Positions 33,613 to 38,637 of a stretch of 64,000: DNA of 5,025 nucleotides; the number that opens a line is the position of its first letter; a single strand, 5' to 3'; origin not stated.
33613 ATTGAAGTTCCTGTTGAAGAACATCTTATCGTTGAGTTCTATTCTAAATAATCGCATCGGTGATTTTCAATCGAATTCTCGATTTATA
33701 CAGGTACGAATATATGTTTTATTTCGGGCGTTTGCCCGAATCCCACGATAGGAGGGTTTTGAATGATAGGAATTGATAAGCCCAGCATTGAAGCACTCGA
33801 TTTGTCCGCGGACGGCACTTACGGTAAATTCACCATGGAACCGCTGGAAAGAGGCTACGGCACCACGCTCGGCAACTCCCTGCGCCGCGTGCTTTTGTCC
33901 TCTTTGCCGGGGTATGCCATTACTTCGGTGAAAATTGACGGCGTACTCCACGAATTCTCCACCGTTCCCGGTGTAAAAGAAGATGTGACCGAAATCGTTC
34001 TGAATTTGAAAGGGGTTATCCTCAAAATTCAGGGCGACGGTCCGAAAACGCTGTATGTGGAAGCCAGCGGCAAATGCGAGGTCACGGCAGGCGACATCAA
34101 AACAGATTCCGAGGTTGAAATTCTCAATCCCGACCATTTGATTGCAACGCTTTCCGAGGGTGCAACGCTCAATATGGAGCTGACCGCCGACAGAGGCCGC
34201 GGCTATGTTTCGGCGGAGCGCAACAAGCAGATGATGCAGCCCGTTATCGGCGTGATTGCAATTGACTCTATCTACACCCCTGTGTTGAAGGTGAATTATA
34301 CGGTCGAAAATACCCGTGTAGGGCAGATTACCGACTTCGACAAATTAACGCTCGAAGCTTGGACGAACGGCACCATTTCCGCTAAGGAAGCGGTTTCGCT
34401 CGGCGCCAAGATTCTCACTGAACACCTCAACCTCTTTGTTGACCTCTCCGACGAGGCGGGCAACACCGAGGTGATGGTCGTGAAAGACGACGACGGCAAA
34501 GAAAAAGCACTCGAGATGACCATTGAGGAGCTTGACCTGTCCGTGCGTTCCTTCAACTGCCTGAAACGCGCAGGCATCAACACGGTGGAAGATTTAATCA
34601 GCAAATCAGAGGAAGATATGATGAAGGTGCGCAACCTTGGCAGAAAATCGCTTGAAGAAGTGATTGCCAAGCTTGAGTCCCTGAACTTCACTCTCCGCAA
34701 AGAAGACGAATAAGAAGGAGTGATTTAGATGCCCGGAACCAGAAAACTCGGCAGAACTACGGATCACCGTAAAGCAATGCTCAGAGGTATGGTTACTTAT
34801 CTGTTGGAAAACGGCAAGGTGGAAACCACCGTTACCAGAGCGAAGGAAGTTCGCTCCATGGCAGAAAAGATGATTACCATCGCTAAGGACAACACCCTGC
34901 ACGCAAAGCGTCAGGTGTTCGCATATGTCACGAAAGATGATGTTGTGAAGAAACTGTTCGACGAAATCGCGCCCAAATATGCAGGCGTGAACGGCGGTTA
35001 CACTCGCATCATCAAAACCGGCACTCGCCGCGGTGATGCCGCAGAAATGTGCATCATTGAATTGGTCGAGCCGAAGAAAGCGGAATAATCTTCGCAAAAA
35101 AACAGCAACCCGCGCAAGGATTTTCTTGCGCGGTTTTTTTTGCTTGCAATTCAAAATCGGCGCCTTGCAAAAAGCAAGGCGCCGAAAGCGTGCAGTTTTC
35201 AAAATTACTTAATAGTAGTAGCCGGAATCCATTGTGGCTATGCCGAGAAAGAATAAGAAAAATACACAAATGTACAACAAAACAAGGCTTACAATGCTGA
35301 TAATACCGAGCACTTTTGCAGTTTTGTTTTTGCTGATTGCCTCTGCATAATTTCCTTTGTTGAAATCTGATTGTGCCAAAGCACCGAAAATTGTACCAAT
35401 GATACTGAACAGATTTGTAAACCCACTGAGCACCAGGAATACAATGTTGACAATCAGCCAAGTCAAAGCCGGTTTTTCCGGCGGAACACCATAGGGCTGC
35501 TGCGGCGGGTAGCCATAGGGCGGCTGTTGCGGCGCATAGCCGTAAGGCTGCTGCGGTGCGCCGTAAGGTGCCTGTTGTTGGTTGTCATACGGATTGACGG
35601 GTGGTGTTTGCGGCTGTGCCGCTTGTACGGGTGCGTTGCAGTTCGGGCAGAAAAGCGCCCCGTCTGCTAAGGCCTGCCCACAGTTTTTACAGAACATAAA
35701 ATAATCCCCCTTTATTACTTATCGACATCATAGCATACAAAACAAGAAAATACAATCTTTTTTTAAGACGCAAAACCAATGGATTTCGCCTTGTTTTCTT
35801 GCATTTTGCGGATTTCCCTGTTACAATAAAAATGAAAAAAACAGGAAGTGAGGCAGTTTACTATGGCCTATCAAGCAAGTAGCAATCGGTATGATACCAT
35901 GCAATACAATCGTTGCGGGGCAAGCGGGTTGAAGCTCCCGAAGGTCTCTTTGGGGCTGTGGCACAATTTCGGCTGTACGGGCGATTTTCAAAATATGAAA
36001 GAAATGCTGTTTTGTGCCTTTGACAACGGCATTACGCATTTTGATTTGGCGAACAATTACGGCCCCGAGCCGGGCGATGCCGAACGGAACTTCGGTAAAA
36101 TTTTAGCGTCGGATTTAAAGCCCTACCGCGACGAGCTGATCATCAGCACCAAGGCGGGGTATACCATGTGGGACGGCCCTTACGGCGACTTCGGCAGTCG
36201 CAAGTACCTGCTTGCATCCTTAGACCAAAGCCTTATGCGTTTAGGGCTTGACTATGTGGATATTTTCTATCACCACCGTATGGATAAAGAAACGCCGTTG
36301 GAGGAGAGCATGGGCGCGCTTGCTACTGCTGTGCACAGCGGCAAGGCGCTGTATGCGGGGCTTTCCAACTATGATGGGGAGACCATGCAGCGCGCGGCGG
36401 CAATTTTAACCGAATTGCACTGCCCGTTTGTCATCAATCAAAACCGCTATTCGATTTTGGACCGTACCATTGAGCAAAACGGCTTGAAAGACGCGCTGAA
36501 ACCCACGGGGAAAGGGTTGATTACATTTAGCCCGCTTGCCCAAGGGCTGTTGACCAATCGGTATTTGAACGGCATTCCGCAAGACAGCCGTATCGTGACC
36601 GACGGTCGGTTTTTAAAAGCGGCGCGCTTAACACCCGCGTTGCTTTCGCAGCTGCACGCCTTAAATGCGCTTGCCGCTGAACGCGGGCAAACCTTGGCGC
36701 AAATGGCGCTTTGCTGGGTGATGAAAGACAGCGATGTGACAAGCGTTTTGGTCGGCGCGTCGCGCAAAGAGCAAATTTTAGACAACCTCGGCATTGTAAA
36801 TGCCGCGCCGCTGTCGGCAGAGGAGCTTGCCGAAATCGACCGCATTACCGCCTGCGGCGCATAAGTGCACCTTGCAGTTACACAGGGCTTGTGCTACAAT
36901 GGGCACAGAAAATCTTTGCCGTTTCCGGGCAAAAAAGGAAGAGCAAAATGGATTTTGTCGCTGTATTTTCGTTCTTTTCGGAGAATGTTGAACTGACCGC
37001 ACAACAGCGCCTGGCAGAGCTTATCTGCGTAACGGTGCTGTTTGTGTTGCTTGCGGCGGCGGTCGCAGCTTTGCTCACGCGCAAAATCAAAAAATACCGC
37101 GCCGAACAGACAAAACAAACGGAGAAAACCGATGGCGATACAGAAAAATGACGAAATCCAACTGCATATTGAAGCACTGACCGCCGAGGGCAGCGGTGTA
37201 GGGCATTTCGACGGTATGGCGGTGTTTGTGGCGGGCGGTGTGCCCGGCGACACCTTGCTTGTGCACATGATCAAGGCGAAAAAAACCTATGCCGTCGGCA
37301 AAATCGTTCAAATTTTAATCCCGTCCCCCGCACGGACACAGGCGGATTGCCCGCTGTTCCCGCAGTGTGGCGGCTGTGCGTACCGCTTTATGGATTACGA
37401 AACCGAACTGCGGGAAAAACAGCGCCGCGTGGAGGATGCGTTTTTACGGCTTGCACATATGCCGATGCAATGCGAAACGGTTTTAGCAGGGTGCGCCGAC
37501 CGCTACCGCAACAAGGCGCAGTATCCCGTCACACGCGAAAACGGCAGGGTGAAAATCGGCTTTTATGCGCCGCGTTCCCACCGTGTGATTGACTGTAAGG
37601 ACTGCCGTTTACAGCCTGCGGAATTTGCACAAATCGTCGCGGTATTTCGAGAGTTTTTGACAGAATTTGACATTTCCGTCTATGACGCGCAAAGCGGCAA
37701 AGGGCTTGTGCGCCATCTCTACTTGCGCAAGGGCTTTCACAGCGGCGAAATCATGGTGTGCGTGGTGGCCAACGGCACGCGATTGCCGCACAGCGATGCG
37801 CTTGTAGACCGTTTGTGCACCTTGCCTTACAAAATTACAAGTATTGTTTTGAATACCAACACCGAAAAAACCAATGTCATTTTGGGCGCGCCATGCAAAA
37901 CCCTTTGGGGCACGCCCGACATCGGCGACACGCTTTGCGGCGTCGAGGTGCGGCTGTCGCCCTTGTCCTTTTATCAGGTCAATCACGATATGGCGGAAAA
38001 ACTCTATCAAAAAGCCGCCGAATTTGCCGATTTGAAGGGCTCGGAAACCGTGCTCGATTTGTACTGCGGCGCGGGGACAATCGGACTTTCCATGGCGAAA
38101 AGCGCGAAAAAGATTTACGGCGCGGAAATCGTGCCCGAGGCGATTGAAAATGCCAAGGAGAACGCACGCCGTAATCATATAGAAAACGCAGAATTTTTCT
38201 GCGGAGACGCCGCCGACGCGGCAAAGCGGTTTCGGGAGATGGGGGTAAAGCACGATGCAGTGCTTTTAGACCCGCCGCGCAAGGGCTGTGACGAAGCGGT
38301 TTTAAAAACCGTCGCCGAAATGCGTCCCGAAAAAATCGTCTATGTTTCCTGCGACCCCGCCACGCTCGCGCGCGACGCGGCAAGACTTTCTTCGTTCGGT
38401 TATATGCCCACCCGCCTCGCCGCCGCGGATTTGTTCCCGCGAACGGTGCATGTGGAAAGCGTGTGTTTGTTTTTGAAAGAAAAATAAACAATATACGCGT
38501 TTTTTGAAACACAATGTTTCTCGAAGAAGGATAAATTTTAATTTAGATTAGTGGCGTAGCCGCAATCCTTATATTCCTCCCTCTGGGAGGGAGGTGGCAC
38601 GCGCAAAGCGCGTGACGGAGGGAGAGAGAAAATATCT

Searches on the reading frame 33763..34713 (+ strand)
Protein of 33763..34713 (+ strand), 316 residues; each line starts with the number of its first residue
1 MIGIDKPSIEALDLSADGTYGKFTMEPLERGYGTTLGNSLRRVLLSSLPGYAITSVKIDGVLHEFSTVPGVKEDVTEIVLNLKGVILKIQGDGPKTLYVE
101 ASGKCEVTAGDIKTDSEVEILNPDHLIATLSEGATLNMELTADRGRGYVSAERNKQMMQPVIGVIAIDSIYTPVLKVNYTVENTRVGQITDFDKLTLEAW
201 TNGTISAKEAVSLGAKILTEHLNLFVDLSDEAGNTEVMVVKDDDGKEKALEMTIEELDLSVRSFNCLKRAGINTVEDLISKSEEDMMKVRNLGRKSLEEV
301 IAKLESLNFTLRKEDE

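Call 12: find_encoding_contigs(protein=window:33763-34713:+, flank=10000, max_places=6)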
Protein window:33763-34713:+ (316 aa): 21 contigs read that carry it; 6 places shown.
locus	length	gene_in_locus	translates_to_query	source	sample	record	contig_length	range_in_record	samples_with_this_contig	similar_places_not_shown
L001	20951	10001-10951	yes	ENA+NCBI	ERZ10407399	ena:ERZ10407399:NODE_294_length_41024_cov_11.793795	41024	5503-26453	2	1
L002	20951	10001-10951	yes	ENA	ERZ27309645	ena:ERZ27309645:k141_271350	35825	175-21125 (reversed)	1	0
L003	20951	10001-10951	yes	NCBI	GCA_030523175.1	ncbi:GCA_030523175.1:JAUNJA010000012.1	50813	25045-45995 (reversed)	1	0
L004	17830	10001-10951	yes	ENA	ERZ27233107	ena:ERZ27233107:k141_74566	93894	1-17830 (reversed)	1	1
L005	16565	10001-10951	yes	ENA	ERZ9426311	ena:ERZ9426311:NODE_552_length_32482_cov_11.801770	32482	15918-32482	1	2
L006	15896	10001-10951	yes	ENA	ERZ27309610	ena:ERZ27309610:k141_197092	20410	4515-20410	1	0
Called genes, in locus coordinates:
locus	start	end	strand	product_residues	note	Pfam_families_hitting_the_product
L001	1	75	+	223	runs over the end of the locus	PF07650:KH_2, PF05316:VAR1 (faint), PF00189:Ribosomal_S3_C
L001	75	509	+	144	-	PF00252:Ribosomal_L16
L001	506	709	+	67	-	PF00831:Ribosomal_L29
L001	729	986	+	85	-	PF00366:Ribosomal_S17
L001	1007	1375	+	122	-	PF00238:Ribosomal_L14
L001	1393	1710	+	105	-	PF00467:KOW (weak), PF17136:ribosomal_L24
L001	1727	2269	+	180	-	PF00281:Ribosomal_L5, PF00673:Ribosomal_L5_C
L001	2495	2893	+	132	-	PF00410:Ribosomal_S8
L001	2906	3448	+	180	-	PF00347:Ribosomal_L6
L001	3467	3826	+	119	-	PF00861:Ribosomal_L18p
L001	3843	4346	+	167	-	PF00333:Ribosomal_S5, PF03719:Ribosomal_S5_C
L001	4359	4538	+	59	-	PF00327:Ribosomal_L30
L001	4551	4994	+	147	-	PF00828:Ribosomal_L27A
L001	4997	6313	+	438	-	PF00344:SecY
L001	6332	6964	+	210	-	PF00406:ADK, PF13207:AAA_17, PF17213:Hydin_ADK (faint), PF05191:ADK_lid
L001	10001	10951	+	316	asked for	PF01193:RNA_pol_L, PF01000:RNA_pol_A_bac, PF03118:RNA_pol_A_CTD, PF26169:HHH_XRCC3_RpoA (weak)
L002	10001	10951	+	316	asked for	PF01193:RNA_pol_L, PF01000:RNA_pol_A_bac, PF03118:RNA_pol_A_CTD, PF26169:HHH_XRCC3_RpoA (weak)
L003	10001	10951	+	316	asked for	PF01193:RNA_pol_L, PF01000:RNA_pol_A_bac, PF03118:RNA_pol_A_CTD, PF26169:HHH_XRCC3_RpoA (weak)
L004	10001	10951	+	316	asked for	PF01193:RNA_pol_L, PF01000:RNA_pol_A_bac, PF03118:RNA_pol_A_CTD, PF26169:HHH_XRCC3_RpoA (weak)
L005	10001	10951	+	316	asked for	PF01193:RNA_pol_L, PF01000:RNA_pol_A_bac, PF03118:RNA_pol_A_CTD, PF26169:HHH_XRCC3_RpoA (weak)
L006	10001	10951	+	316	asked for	PF01193:RNA_pol_L, PF01000:RNA_pol_A_bac, PF03118:RNA_pol_A_CTD, PF26169:HHH_XRCC3_RpoA (weak)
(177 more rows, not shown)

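Call 61: list_cluster_members(proteins=[window:33763-34710:+, window:4660-6192:+])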
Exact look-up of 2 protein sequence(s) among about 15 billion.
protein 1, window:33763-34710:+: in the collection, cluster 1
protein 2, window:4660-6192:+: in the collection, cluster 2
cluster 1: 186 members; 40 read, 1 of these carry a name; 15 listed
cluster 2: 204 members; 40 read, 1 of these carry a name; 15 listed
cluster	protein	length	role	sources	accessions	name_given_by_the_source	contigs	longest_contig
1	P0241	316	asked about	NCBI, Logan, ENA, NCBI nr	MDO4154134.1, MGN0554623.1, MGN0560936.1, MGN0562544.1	MAG: DNA-directed RNA polymerase subunit alpha [Candidatus Fimenecus sp.] | DNA-directed RNA polymerase subunit alpha [Clostridia bacterium]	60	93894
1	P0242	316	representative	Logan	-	-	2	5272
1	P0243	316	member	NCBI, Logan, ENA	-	-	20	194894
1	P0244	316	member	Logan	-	-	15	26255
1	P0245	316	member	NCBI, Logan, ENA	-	-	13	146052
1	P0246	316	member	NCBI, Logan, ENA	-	-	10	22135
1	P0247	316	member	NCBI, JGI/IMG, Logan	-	-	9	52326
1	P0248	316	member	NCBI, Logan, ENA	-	-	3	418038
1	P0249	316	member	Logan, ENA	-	-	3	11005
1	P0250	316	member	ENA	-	-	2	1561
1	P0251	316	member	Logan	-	-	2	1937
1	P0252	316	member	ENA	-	-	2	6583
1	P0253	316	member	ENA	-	-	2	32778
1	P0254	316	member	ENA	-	-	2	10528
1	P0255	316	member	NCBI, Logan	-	-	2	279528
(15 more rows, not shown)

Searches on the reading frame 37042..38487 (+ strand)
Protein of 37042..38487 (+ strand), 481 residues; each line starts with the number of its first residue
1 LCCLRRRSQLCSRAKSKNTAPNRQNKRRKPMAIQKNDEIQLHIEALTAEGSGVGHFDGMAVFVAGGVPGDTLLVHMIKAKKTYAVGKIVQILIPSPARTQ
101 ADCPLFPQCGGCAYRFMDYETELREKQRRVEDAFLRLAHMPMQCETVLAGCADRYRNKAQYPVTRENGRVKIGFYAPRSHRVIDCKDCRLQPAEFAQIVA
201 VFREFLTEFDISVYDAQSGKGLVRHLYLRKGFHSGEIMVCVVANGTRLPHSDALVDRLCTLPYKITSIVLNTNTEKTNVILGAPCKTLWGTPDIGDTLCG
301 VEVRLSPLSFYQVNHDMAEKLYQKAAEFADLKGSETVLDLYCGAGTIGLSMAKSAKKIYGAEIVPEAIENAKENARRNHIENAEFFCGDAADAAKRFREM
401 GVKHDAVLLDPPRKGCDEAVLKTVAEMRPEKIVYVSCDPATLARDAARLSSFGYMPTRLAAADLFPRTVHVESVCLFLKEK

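Call 10: search_protein_families(library=pfam, proteins=[window:37042-38487:+])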
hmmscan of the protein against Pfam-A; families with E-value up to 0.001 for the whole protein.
window:37042-38487:+ (481 aa): 10 families
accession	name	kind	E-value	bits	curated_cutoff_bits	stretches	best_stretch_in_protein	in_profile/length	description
PF05958.17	tRNA_U5-meth_tr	-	7.9e-25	88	23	1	309-477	178-354/357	tRNA (Uracil-5-)-methyltransferase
PF13847.12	Methyltransf_31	-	1.1e-11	45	27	1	332-396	2-69/145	Methyltransferase domain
PF05175.20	MTS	-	2.1e-09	37.7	23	1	333-414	31-109/170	Methyltransferase small domain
PF09445.16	Methyltransf_15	-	3.6e-09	36.9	22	1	335-416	2-84/165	RNA cap guanine-N2 methyltransferase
PF13649.12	Methyltransf_25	-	1.5e-08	35.6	27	1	337-394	1-59/97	Methyltransferase domain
PF03602.21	Cons_hypoth95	-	4.5e-08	33.4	24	1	334-438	42-153/182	Conserved hypothetical protein 95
PF02475.24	TRM5-TYW2_MTfase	-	3.4e-07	30.8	28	1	332-411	35-112/164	TRM5/TYW2 methyltransferase domain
PF06325.19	PrmA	-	2.4e-06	27.7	22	1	331-384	159-212/296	Ribosomal protein L11 methyltransferase (PrmA)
PF01938.26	TRAM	-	4.2e-06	27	21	1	37-89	6-61/61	TRAM domain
PF08241.18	Methyltransf_11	-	4.6e-05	24.4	21.2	1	338-393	1-54/95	Methyltransferase domain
